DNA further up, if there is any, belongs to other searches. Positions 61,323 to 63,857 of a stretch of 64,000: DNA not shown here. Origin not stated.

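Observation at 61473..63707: Single-polypeptide fusion of a C-methyltransferase-like enzyme with GDP-mannose 4,6-dehydratase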

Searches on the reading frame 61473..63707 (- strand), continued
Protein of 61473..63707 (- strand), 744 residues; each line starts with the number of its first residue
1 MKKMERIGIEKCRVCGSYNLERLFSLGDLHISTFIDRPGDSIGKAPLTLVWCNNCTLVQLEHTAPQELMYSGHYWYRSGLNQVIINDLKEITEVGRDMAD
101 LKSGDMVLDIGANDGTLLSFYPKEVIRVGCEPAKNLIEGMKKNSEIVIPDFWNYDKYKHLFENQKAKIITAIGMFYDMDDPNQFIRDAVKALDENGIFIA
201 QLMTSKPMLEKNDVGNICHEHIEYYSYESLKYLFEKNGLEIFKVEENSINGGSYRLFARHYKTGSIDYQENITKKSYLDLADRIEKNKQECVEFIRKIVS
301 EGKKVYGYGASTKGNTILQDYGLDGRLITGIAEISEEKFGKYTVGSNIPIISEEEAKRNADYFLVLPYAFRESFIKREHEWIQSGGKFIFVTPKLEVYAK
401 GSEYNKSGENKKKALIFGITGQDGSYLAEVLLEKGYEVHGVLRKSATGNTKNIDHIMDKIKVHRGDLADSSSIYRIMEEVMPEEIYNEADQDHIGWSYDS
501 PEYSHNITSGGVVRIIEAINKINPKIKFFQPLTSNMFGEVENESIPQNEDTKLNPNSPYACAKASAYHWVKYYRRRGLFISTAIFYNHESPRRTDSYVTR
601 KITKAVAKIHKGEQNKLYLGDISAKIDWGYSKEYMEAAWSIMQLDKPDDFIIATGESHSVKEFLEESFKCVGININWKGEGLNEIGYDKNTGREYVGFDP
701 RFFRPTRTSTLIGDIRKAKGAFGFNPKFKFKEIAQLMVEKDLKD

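Call 71: predict_structure(alignment_id=A1)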
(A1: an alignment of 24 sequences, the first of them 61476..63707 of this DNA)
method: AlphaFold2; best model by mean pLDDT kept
length: 744 residues; sequences in the alignment: 24
mean_pLDDT: 86.5   pTM: 0.53
mean pLDDT of the five models: 86.5, 85.9, 85.8, 85.0, 83.7
residues with pLDDT >= 90: 392; 70-90: 277; 50-70: 61; < 50: 14
segments of 3 or more residues with pLDDT < 50: 1-3, 403-410
pLDDT, mean of each block of 10 residues (from residue 1): 55 92 87 81 82 90 68 53 80 91 94 89 94 83 90 88 91 77 93 95 79 65 82 96 82 86 91 87 87 94 91 83 93 85 90 92 82 79 88 77 44 92 95 94 69 91 88 91 92 70 85 94 95 91 89 89 94 96 94 85 95 92 89 96 95 93 96 93 89 91 74 94 91 95 93
secondary structure, 60 per line:
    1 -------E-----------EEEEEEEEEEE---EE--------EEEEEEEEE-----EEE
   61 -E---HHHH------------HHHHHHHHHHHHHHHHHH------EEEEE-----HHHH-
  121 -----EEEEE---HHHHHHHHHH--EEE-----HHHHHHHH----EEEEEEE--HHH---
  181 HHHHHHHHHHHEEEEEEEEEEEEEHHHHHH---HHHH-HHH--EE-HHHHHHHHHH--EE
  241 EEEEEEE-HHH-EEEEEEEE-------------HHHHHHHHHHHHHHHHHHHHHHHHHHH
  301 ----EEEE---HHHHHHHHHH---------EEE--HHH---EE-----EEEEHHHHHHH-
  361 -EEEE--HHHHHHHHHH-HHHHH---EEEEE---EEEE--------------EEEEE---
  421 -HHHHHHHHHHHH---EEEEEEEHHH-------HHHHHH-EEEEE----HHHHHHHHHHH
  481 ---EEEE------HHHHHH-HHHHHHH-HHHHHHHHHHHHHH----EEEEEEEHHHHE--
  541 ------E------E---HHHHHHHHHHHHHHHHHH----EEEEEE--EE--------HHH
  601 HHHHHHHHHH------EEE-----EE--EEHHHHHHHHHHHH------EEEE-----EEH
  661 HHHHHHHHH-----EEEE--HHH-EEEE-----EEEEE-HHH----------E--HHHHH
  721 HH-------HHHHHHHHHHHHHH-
elements in order (helices of 4 or more, strands of 3 or more residues): E20-30 E44-52 E58-60 H66-69 H82-99 E106-110 H116-119 E126-130 H134-143 E146-148 H154-161 E166-172 H181-191 E192-204 H205-210 H214-217 H227-236 E239-247 E253-260 H274-300 E305-308 H312-321 E331-333 E349-352 H353-359 E362-365 H368-377 H379-383 E387-391 E395-398 E413-417 H422-433 E437-443 H454-459 E461-465 H470-480 E484-487 H494-499 H501-507 H509-522 E527-533 H534-537 H558-575 E580-585 H598-610 E617-619 H631-642 E649-652 H660-669 E675-678 E685-688 E694-698 H716-722 H730-743

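Call 73: search_dna_similar(query=window:61476-63707:-, collection=phages, mode=protein, max_rows=10)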
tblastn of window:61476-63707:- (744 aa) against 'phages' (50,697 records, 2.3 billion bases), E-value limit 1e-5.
Records with a match: 99; places in all: 103; records where one place covers at least 80% of the query: 1.
Best place of each record, by identity: <60% 99.
By first word of the organism name: Synechococcus 60; Bacteriophage 11; uncultured 6; Prochlorococcus 4; Marine 3; Sulfolobales 3; Listeria 3; Sulfolobus 2; Alphaspiravirus 2; Mycobacterium 1; and 4 more.
By host as written in the record: - 67; Synechococcus sp. 5; Synechococcus sp. WH 7803 3; Sulfolobales 3; Listeria monocytogenes 3; Prochlorococcus sp. NATL1A 2; Synechococcus sp. KCZYC6 2; Synechococcus sp. WH7803 2; and 9 more.
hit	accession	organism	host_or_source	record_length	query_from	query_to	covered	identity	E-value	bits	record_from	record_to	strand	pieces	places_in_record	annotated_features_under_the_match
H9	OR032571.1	Synechococcus phage DSL-LC02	Synechococcus sp.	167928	9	737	96%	40.5%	2e-100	571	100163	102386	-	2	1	methyltransferase domain-containing protein | GDP-mannose 4,6-dehydratase | hypothetical protein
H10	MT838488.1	Bacteriophage sp.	human fecal samples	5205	406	741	45%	49.9%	2e-91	319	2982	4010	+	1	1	record has no annotation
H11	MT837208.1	Bacteriophage sp.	human fecal samples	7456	406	743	45%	48.0%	8e-94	326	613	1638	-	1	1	record has no annotation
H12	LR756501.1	uncultured phage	metagenomic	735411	409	742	45%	48.5%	2e-95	331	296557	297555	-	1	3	record has no annotation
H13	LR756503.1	uncultured phage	metagenomic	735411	409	742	45%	48.5%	2e-95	331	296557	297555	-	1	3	record has no annotation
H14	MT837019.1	Bacteriophage sp.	human fecal samples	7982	411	743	45%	47.4%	2e-93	325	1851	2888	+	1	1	record has no annotation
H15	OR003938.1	Synechococcus phage DSL-LC03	Synechococcus sp.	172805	412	738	44%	48.2%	1e-97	338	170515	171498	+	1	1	GDP-mannose 4,6-dehydratase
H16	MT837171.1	Bacteriophage sp.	human fecal samples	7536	409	743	45%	46.9%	3e-95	330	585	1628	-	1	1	record has no annotation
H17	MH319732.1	Marine virus AG-345-E02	single cell amplified by WGA-X; seawater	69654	396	737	46%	45.5%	1e-90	317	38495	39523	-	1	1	record has no annotation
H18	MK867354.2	Synechococcus phage S-SCSM1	Synechococcus sp. WH 7803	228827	412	738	44%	47.6%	3e-94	327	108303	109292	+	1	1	GDP-mannose 4,6-dehydratase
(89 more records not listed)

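Call 74: get_annotated_region(hit=H9, flank=5000)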
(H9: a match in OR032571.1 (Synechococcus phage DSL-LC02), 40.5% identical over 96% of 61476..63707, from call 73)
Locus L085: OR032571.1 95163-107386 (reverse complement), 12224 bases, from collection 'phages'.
description: Synechococcus phage DSL-LC02, complete genome.
organism: Synechococcus phage DSL-LC02 (NCBI taxid 3058947)
taxonomy: Viruses; Duplodnaviria; Heunggongvirae; Uroviricota; Caudoviricetes; Kyanoviridae
host: Synechococcus sp.; source: water sample of Dishui Lake; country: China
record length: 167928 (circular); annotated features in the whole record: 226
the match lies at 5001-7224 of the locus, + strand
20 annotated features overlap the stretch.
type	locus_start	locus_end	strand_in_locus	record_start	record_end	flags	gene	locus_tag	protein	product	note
CDS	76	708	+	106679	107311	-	-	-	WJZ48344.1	virion structural protein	-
CDS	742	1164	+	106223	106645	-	-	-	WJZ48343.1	hypothetical protein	-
CDS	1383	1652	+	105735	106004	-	-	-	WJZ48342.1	hypothetical protein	-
CDS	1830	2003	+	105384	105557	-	-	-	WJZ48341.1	hypothetical protein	-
CDS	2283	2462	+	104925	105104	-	-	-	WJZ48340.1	hypothetical protein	-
CDS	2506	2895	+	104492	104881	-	-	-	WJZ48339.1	HNH endonuclease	-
CDS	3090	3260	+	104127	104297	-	-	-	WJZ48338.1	antitoxin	-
CDS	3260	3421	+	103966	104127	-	-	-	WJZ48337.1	AbrB/MazE/SpoVT family DNA-binding domain-containing protein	-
CDS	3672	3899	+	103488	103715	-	-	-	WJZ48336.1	hypothetical protein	-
CDS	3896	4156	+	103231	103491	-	-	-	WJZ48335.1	hypothetical protein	-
CDS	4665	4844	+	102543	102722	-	-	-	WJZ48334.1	hypothetical protein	-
CDS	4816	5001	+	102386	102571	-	-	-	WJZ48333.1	hypothetical protein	-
CDS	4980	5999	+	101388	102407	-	-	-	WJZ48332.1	GDP-mannose 4,6-dehydratase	-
CDS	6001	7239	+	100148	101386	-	-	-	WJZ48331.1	methyltransferase domain-containing protein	-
CDS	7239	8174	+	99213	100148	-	-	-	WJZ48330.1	GDP-L-fucose synthase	-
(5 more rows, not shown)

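Call 78: list_cluster_members(proteins=[P0001, P0004, P0032])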
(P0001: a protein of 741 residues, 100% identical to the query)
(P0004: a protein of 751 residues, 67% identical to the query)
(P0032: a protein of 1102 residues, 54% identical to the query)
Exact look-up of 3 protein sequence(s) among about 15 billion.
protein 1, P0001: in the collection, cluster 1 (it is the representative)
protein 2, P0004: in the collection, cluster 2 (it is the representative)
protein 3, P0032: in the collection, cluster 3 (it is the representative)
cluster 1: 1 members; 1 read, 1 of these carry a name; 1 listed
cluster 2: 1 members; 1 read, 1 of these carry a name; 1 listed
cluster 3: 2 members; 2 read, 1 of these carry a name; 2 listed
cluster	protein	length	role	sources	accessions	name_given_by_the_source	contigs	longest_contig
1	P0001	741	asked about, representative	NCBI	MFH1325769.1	MAG: GDP-mannose 4,6-dehydratase [archaeon]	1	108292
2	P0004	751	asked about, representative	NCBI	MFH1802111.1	MAG: GDP-mannose 4,6-dehydratase [archaeon]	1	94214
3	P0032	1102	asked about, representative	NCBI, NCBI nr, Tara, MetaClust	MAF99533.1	MAG: hypothetical protein CMH61_02875 [Nanoarchaeota archaeon] | hypothetical protein [Nanoarchaeota archaeon] | strand:- start:4623 stop:7931 length:3309 start_codon:yes stop_codon:yes ...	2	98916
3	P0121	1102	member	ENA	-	-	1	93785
